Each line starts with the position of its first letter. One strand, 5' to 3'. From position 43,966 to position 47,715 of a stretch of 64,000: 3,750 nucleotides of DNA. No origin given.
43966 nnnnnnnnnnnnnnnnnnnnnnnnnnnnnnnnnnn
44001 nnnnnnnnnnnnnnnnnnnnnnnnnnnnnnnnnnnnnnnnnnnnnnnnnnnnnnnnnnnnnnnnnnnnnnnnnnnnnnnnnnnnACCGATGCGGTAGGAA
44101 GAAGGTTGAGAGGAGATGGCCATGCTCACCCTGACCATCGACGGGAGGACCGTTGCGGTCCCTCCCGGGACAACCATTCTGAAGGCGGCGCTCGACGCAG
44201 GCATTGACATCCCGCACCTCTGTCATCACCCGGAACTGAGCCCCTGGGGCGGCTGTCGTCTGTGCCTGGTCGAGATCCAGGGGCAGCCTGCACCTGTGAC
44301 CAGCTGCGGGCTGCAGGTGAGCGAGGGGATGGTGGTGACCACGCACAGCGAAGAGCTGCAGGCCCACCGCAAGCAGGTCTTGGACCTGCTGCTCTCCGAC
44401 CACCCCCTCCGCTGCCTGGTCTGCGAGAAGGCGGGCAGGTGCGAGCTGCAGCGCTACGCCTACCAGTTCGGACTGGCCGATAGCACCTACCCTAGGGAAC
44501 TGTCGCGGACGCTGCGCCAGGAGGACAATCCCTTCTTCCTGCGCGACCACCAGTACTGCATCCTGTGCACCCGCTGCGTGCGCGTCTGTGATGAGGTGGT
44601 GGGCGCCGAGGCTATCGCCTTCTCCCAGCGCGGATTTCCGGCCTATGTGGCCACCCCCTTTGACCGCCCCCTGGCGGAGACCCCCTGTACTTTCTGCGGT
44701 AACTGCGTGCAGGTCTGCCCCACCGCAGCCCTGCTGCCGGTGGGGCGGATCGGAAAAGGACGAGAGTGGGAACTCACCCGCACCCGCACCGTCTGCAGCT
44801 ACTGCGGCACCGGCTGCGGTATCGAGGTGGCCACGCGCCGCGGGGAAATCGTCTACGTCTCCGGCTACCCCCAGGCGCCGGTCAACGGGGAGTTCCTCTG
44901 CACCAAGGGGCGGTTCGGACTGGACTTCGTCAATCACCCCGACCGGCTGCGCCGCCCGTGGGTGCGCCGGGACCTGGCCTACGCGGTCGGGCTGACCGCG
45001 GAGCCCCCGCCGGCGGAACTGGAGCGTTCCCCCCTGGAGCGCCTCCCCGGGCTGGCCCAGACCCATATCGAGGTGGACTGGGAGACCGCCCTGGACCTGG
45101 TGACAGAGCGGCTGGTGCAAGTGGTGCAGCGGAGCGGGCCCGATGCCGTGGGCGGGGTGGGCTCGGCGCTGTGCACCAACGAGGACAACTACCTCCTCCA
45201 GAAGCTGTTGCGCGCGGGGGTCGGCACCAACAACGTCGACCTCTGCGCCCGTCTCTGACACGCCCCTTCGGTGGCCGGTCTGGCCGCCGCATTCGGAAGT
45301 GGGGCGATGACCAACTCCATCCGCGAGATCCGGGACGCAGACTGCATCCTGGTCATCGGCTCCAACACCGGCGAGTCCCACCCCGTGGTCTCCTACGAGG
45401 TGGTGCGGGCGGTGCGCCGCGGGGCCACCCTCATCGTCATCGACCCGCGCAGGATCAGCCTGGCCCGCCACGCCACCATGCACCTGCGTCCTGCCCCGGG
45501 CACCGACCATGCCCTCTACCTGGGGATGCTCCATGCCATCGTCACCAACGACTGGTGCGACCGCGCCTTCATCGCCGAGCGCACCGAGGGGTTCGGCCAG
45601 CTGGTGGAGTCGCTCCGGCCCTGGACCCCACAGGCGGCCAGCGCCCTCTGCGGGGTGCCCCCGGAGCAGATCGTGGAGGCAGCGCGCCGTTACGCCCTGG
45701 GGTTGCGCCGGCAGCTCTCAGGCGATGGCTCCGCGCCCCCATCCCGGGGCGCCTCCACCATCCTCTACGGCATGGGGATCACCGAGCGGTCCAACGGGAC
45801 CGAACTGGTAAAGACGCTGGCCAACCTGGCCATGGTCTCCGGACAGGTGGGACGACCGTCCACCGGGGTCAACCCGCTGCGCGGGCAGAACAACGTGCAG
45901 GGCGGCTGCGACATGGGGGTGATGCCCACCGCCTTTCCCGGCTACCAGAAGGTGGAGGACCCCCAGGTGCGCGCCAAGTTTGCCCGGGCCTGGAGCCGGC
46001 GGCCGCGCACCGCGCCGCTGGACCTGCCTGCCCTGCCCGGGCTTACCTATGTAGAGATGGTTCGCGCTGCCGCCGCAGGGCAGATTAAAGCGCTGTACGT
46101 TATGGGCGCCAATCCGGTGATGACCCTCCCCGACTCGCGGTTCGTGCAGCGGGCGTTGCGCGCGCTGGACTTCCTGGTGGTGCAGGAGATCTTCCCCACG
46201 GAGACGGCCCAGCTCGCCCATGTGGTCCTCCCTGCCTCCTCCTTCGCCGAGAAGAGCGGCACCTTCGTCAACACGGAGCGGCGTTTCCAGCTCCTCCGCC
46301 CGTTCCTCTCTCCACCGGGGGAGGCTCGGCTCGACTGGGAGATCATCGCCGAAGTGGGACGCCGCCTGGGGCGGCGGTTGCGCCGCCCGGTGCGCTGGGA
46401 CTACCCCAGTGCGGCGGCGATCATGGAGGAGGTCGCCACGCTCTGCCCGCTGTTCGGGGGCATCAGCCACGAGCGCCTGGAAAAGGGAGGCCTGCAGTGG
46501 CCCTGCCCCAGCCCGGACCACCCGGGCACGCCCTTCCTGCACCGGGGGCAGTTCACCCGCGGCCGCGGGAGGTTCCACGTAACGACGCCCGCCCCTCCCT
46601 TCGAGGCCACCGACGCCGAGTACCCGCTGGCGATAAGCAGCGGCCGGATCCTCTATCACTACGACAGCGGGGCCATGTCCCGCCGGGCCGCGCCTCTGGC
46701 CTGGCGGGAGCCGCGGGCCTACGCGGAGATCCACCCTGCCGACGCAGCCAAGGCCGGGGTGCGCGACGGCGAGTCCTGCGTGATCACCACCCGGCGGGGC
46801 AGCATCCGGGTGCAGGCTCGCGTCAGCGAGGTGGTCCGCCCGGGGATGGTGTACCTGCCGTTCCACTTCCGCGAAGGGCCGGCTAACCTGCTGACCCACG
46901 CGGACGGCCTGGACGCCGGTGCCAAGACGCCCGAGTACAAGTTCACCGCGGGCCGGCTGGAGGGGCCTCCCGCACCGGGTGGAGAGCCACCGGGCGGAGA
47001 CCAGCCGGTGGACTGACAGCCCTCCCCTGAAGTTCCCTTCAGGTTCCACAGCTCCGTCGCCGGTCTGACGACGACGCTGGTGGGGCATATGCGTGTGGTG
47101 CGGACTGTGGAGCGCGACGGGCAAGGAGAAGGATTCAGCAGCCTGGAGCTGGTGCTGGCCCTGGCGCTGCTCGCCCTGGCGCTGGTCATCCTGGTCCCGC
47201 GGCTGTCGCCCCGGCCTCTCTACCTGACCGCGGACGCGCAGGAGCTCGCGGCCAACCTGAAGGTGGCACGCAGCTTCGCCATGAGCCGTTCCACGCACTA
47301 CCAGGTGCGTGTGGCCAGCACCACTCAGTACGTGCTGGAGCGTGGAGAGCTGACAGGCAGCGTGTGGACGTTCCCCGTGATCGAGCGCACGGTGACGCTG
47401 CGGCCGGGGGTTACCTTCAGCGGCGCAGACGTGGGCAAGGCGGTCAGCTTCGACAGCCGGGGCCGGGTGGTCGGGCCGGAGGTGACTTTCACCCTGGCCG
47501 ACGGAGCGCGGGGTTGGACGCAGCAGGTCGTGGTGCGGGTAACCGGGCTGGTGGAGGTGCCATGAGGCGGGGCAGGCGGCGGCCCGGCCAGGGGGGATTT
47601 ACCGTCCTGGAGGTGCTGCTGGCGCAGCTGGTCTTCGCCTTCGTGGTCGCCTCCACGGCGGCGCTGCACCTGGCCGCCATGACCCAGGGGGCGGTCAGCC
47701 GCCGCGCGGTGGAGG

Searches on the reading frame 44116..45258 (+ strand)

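Call 67: search_protein_families(library=pfam, proteins=[window:44116-45258:+], max_evalue=0.0001)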
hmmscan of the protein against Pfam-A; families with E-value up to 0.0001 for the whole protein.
window:44116-45258:+ (380 aa): 10 families
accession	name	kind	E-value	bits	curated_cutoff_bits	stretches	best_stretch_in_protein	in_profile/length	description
PF13510.11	Fer2_4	-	4.6e-23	81.5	22.8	1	2-78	2-81/82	2Fe-2S iron-sulfur cluster binding domain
PF04879.21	Molybdop_Fe4S4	-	1.4e-20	73.5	22.7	1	221-274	2-55/55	Molybdopterin oxidoreductase Fe4S4 domain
PF10588.14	NADH-G_4Fe-4S_3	-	8.8e-17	60.8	27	1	85-122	1-38/40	NADH-ubiquinone oxidoreductase-G iron-sulfur binding region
PF22117.2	Fer4_Nqo3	-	9.8e-11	42.1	27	1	144-206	7-66/67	NADH-quinone oxidoreductase subunit 3, ferredoxin-like domain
PF00111.32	Fer2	-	2.9e-10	40.4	21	1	8-56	3-50/77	2Fe-2S iron-sulfur cluster binding domain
PF00384.28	Molybdopterin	-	2.7e-07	30.4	24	1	277-379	1-80/353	Molybdopterin oxidoreductase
PF13187.11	Fer4_9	-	3.1e-07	30.8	27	1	147-205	1-51/52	4Fe-4S dicluster domain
PF12838.12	Fer4_7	-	4.3e-07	30.8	27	1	148-205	2-52/52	4Fe-4S dicluster domain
PF14697.11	Fer4_21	-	4.7e-06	27.1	35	1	144-203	4-53/59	4Fe-4S dicluster domain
PF00037.32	Fer4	-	5.2e-05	23.3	21.1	1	191-206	8-23/24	4Fe-4S binding domain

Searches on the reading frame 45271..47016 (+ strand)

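Call 67: search_protein_families(library=pfam, proteins=[window:45271-47016:+], max_evalue=0.0001)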
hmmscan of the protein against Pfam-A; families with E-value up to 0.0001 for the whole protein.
window:45271-47016:+ (581 aa): 2 families
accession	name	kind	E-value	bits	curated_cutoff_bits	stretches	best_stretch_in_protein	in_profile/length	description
PF00384.28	Molybdopterin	-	1.6e-59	202.1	24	1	12-364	97-352/353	Molybdopterin oxidoreductase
PF01568.27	Molydop_binding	-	9.4e-28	96.9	26.8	1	453-559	1-109/110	Molydopterin dinucleotide binding domain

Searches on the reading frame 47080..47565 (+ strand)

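Call 67: search_protein_families(library=pfam, proteins=[window:47080-47565:+], max_evalue=0.0001)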
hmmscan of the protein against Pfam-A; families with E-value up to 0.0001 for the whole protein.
window:47080-47565:+ (161 aa): 1 family
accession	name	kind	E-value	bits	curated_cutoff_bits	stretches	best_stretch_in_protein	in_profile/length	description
PF12019.13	GspH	-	1.9e-06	28.8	21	1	53-156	2-108/108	Type II transport protein GspH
